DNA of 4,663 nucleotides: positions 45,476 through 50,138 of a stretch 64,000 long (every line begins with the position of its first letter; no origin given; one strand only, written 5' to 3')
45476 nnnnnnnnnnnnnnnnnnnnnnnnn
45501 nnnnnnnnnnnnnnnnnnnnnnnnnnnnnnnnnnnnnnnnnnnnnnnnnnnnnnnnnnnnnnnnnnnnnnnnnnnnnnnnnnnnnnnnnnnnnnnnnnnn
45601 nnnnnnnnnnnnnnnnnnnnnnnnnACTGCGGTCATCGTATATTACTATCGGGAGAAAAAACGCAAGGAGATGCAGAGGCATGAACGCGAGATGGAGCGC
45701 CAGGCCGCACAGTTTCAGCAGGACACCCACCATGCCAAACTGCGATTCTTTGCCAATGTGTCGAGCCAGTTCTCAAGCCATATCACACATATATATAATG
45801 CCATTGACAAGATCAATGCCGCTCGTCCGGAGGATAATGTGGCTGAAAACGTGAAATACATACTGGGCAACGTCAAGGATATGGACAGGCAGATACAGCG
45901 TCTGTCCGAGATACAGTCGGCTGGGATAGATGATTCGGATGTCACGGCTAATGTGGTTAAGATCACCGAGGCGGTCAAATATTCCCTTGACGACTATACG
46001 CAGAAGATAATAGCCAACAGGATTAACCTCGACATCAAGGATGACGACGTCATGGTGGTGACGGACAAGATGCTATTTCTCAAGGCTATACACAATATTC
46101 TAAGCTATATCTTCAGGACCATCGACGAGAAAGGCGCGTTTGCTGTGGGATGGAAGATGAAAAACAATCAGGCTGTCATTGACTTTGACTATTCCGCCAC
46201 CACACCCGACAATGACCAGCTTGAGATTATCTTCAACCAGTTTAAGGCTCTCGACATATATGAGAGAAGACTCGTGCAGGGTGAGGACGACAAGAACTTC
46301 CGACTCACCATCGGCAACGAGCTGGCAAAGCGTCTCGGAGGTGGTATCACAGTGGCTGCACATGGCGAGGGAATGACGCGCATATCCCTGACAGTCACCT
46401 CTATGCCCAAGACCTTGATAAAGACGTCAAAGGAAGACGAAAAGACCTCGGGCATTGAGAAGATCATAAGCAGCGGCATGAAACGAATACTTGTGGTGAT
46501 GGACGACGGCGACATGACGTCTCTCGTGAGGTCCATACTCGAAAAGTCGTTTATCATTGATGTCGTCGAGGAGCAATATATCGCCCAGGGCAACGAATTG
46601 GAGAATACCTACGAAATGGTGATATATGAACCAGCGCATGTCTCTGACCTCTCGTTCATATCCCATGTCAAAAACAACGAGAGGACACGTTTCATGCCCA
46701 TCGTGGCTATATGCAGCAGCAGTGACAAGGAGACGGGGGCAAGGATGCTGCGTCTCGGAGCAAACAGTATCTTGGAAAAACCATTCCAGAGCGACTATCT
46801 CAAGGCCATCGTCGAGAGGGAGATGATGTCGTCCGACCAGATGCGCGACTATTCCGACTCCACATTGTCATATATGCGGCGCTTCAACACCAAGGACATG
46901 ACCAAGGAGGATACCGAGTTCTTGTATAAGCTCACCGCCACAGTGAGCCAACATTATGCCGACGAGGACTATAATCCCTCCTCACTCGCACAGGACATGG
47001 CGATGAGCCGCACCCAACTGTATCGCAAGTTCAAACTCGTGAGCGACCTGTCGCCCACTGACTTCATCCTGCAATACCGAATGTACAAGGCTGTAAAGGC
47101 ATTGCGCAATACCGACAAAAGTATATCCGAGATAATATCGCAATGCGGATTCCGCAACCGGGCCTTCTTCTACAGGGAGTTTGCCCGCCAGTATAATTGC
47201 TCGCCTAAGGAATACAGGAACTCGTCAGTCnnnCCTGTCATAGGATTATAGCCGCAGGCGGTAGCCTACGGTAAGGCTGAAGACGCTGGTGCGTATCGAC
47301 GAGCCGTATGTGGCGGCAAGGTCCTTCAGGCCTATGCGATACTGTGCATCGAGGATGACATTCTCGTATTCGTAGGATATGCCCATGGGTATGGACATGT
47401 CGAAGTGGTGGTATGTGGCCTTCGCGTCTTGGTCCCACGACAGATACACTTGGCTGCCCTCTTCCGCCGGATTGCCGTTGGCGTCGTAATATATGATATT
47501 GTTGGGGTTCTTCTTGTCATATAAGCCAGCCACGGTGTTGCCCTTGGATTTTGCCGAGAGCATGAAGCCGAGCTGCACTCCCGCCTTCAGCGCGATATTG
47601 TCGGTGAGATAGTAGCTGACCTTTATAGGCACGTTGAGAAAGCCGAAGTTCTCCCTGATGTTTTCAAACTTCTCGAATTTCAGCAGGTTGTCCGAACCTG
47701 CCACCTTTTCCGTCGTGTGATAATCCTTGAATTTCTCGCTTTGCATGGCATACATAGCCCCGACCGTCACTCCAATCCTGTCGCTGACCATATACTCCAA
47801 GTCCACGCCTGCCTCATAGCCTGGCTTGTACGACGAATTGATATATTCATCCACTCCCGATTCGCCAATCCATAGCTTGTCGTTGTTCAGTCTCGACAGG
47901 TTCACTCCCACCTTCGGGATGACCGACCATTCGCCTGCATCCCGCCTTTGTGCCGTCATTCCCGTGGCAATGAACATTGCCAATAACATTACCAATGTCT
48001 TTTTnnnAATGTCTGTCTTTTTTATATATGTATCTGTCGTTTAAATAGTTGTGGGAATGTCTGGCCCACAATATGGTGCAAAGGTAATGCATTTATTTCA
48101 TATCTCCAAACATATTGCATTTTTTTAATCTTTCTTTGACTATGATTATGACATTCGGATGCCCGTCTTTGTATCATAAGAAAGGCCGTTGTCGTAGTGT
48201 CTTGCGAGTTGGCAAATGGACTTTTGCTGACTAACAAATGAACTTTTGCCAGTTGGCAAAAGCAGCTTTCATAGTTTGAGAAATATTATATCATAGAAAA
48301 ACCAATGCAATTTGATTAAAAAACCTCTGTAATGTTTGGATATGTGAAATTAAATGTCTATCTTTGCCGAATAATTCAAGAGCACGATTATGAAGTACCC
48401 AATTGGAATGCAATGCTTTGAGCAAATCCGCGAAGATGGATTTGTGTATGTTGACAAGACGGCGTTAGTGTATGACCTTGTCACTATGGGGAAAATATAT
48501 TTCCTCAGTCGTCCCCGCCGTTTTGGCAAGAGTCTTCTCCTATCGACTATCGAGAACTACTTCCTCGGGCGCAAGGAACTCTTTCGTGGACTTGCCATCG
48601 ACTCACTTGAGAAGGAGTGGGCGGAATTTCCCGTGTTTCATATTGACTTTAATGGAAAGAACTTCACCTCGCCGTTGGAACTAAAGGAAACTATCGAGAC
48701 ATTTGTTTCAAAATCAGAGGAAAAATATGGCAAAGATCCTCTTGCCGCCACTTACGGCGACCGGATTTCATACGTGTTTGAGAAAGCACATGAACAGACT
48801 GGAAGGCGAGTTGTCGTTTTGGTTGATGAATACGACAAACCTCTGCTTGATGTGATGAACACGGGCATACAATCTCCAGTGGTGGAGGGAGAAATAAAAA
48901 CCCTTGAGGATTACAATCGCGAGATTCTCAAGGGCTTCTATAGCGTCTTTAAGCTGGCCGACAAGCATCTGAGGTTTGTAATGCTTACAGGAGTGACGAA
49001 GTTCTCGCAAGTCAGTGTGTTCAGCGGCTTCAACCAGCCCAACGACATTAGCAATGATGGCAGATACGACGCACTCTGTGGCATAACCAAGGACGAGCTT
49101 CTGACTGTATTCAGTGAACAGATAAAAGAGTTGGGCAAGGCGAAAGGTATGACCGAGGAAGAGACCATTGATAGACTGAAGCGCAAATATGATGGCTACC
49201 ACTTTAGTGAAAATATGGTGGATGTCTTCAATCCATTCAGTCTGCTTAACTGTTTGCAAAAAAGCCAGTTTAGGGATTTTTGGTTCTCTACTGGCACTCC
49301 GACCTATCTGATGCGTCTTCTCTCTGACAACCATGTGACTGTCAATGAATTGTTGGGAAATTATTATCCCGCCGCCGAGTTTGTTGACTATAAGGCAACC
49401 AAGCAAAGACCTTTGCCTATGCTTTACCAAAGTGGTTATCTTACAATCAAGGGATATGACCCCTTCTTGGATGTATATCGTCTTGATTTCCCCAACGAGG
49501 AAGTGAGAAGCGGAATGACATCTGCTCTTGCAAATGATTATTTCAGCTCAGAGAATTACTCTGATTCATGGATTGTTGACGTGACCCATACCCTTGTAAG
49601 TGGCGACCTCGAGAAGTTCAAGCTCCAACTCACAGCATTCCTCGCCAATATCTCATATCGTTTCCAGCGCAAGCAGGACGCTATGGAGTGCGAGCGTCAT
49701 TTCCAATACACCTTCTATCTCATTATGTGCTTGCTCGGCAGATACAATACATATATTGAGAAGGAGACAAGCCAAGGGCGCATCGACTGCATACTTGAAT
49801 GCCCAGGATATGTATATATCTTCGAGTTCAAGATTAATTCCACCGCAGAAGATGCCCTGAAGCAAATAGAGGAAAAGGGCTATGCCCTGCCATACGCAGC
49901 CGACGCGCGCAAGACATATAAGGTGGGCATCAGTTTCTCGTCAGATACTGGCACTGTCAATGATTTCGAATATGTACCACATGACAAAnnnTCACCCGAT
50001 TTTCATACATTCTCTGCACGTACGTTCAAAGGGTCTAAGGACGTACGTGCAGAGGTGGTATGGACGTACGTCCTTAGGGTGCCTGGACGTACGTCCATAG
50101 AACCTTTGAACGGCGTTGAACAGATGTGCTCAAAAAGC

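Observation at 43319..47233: Hybrid two-component regulator with every phosphotransfer motif lost but the ORF intact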

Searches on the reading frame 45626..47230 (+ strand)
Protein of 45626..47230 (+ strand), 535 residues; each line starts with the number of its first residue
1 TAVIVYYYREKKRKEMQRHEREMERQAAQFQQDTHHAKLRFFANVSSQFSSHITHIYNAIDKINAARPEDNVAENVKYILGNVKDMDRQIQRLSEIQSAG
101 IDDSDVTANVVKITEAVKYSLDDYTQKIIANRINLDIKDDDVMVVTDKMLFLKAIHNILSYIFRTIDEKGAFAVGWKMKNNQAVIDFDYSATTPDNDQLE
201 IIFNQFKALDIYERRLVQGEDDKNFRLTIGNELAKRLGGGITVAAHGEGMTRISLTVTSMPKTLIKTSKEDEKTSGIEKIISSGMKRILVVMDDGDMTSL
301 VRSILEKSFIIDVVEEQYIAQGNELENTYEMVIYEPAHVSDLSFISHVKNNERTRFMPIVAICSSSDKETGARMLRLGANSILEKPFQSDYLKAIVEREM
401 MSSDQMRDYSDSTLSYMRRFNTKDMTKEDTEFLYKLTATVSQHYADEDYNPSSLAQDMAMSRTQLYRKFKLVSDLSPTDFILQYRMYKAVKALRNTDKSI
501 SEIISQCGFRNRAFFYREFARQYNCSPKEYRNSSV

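Call 46: predict_structure(alignment_id=A2)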
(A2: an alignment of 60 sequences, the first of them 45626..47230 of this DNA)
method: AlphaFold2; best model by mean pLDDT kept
length: 535 residues; sequences in the alignment: 60
mean_pLDDT: 84.2   pTM: 0.43
mean pLDDT of the five models: 84.2, 83.7, 82.3, 81.9, 81.7
residues with pLDDT >= 90: 240; 70-90: 227; 50-70: 54; < 50: 14
segments of 3 or more residues with pLDDT < 50: 267-276
pLDDT, mean of each block of 10 residues (from residue 1): 92 92 83 70 67 70 72 78 74 63 69 93 90 92 91 93 91 94 95 87 78 72 84 90 91 94 59 46 77 86 90 85 75 88 89 87 86 93 88 93 80 77 82 92 94 96 92 89 93 87 94 95 92 69
secondary structure, 60 per line:
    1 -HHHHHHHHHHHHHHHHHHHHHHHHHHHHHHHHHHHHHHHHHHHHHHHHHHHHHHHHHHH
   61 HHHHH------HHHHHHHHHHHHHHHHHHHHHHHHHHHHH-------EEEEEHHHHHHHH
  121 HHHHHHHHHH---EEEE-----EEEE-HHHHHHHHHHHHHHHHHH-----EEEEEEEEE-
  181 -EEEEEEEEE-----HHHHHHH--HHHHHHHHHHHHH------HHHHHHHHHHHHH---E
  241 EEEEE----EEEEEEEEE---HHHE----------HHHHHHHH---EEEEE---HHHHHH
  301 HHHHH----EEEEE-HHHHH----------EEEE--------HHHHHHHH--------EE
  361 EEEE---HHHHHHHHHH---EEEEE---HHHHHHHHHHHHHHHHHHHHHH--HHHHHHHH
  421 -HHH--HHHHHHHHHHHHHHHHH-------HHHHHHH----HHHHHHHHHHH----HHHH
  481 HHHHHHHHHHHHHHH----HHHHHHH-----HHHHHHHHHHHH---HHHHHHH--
elements in order: H2-65 H72-100 E108-112 H113-130 E134-137 E143-146 H148-165 E171-179 E182-190 H196-202 H205-217 H224-236 E240-245 E250-258 H276-283 E287-291 H295-305 E310-314 H316-320 E331-334 H343-350 E359-364 H368-377 E381-385 H389-410 H413-420 H427-443 H451-457 H462-472 H477-495 H500-506 H512-523 H527-533

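Call 50: fold_search(model_id=the predicted structure, library=pdb)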
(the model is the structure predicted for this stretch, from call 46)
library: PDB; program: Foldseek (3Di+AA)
matches with E <= 10: 1391; with E <= 0.001: 549
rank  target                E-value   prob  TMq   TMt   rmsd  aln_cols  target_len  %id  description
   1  6rh0_A                3.3e-13  1.00  0.31  0.62   5.9       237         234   15  Revisiting pH-gated conformational switch. Complex HK853-RR468 pH 5.5 (released 2020-02-19)
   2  4jav_B                3.4e-13  1.00  0.33  0.63   6.0       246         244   15  Structural basis of a rationally rewired protein-protein interface (HK853wt and RR468mutant V13P, L14I, I17M and N21V) (released 2013-09-04)
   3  4jas_A                6.2e-13  1.00  0.32  0.63   5.7       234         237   15  Structural basis of a rationally rewired protein-protein interface (HK853mutant A268V, A271G, T275M, V294T and D297E a (released 2013-09-04)
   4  6rh0_B                8.1e-13  1.00  0.32  0.63   5.9       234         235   15  Revisiting pH-gated conformational switch. Complex HK853-RR468 pH 5.5 (released 2020-02-19)
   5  6rh7_A                1.3e-12  1.00  0.30  0.61   6.1       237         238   15  Revisiting pH-gated conformational switch. Complex HK853 mutant H260A -RR468 mutant D53A pH 7.5 (released 2020-02-19)
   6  6rgz_A                1.5e-12  1.00  0.31  0.61   6.0       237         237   15  Revisiting pH-gated conformational switch. Complex HK853-RR468 pH 6.5 (released 2020-02-19)
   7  3dge_A                1.7e-12  1.00  0.31  0.62   5.8       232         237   16  Structure of a histidine kinase-response regulator complex reveals insights into Two-component signaling and a novel c (released 2009-07-07)
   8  6azr_A                2.8e-12  1.00  0.31  0.63   6.0       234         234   15  Crystal structure of the T264A HK853cp-BeF3-RR468 complex (released 2017-12-27)
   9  6rh7_B                3.4e-12  1.00  0.31  0.62   6.0       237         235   15  Revisiting pH-gated conformational switch. Complex HK853 mutant H260A -RR468 mutant D53A pH 7.5 (released 2020-02-19)
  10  6rfv_B                3.8e-12  1.00  0.31  0.62   5.9       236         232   15  Revisiting pH-gated conformational switch. Complex HK853-RR468 pH 7 (released 2020-02-19)
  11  6rh8_A                3.8e-12  1.00  0.30  0.62   6.0       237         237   15  Revisiting pH-gated conformational switch. Complex HK853 mutant H260A -RR468 mutant D53A pH 5.3 (released 2020-02-19)
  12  6rfv_A                4.2e-12  1.00  0.31  0.63   5.9       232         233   16  Revisiting pH-gated conformational switch. Complex HK853-RR468 pH 7 (released 2020-02-19)
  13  7zp0_A                5.0e-12  1.00  0.34  0.76   4.3       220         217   17  Crystal structure of CusS histidine kinase catalytic core from Escherichia coli (released 2022-08-31)
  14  4u7o_A                5.5e-12  1.00  0.35  0.71   4.4       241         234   18  Active histidine kinase bound with ATP (released 2015-09-02)
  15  5uht_A                5.8e-12  1.00  0.31  0.63   5.8       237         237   16  Structure of the Thermotoga maritima HK853-BeF3-RR468 complex at pH 5.0 (released 2017-12-27)
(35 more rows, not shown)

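Call 77: search_protein_representatives(protein=window:45626-47230:+)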
Query: 535 residues. Proteins with E-value up to 0.001 (for the whole library): 51785; up to 1e-10: 16415; up to 1e-30: 239. The best 150 are listed.
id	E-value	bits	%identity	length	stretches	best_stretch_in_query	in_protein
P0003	1.4e-170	584.7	52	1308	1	4-533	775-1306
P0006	2.3e-117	409.2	39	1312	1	3-532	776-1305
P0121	1.1e-109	383.9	37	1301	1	1-532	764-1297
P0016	1.6e-95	337.2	36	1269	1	4-532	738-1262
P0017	1.6e-94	333.9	36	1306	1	6-533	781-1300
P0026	8.3e-87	308.5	34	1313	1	5-532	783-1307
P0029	1.2e-80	288.2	31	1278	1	1-532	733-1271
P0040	1.9e-74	267.7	34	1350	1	6-533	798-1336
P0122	6.5e-68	246.2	31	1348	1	2-532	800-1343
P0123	4.7e-66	240.1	99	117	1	422-535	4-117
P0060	1.9e-62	228.2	30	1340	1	3-534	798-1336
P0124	2.6e-61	224.4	32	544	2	278-533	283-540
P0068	2.4e-58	214.7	29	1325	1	12-532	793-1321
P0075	1.9e-57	211.7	28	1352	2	283-533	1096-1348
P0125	4.4e-56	207.2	29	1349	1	6-533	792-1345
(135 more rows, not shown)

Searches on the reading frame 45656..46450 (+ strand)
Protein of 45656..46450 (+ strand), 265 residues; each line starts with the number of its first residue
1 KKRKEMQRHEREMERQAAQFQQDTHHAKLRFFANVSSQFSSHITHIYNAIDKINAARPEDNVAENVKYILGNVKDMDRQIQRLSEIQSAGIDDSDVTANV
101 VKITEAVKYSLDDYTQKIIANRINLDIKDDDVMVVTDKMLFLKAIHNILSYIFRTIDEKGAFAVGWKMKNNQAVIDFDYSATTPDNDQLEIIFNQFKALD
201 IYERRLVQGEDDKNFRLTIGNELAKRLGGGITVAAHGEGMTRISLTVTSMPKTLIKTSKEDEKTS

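Call 61: search_solved_structures(query=window:45656-46450:+, max_evalue=10, show_alignments=1)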
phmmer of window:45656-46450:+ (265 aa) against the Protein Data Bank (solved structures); distinct sequences matched with E-value up to 10: 7.
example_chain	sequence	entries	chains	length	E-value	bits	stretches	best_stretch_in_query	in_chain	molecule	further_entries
5c93_A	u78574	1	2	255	1.4e-05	27.9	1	21-241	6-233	Histidine kinase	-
7zp0_A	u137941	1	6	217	0.065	15.9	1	43-237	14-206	Sensor protein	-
4zu9_A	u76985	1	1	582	0.29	13.8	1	49-133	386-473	Elongation factor SelB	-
8esq_b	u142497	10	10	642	0.43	13.2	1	27-125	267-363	Probable nucleolar GTP-binding protein 1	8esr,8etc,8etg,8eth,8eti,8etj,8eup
9m08_C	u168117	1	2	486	0.64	12.7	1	71-235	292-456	histidine kinase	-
6vyf_A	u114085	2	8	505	1.1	11.9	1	35-78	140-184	Phosphotransferase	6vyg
8tl7_A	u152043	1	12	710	5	9.7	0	70-123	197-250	Computationally designed protein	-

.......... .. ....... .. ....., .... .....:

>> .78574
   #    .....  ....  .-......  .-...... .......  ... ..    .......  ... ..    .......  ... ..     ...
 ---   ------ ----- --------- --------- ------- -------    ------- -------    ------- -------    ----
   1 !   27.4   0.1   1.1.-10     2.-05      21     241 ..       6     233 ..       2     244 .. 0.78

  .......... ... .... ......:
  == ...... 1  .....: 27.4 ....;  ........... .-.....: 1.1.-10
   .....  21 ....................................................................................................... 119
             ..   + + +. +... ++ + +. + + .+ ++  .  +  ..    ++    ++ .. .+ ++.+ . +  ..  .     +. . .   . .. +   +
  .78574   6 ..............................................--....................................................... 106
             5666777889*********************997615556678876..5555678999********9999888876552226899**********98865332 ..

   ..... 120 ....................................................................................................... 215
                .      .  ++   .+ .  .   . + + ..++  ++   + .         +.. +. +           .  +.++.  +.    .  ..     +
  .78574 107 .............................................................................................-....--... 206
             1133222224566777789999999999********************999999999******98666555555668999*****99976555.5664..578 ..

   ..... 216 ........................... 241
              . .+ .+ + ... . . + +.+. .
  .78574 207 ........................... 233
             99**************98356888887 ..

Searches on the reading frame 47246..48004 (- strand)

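Call 14: search_protein_families(library=pfam, proteins=[window:47246-48004:-], max_evalue=0.00001)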
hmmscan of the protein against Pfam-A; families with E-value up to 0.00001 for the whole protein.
window:47246-48004:- (252 aa): 2 families
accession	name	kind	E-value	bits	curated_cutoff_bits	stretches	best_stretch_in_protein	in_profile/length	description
PF13568.12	OMP_b-brl_2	-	2.5e-16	60.7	27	1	18-229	2-173/175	Outer membrane protein beta-barrel domain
PF13505.12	OMP_b-brl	-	7.8e-07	29.9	28.7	1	7-249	2-174/175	Outer membrane protein beta-barrel domain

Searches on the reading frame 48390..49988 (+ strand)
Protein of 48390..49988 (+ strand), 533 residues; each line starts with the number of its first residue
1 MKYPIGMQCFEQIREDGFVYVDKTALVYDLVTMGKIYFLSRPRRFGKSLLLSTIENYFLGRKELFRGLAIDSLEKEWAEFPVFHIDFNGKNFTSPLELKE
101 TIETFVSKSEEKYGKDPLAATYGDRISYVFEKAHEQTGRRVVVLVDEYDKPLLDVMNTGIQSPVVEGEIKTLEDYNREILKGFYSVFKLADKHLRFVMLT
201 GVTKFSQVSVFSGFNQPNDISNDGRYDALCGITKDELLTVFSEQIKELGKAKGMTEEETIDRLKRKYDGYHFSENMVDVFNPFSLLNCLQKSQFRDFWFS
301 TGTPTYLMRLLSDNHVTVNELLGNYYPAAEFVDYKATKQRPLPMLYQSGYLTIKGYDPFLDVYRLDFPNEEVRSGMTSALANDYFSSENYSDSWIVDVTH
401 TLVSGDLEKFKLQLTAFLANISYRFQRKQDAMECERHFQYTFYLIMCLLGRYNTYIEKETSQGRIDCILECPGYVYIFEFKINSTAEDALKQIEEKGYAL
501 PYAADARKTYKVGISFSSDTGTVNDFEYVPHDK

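Call 14: search_protein_families(library=pfam, proteins=[window:48390-49988:+], max_evalue=0.00001)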
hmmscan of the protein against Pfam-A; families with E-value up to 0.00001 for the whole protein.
window:48390-49988:+ (533 aa): 2 families
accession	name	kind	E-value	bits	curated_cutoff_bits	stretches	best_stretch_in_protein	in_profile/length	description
PF09820.16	AAA-ATPase_like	-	9.3e-65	218.6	26.1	1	4-211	1-201/201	Predicted AAA-ATPase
PF08011.17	PDDEXK_9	-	1.8e-21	76.5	25.5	1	435-524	3-103/105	PD-(D/E)XK nuclease superfamily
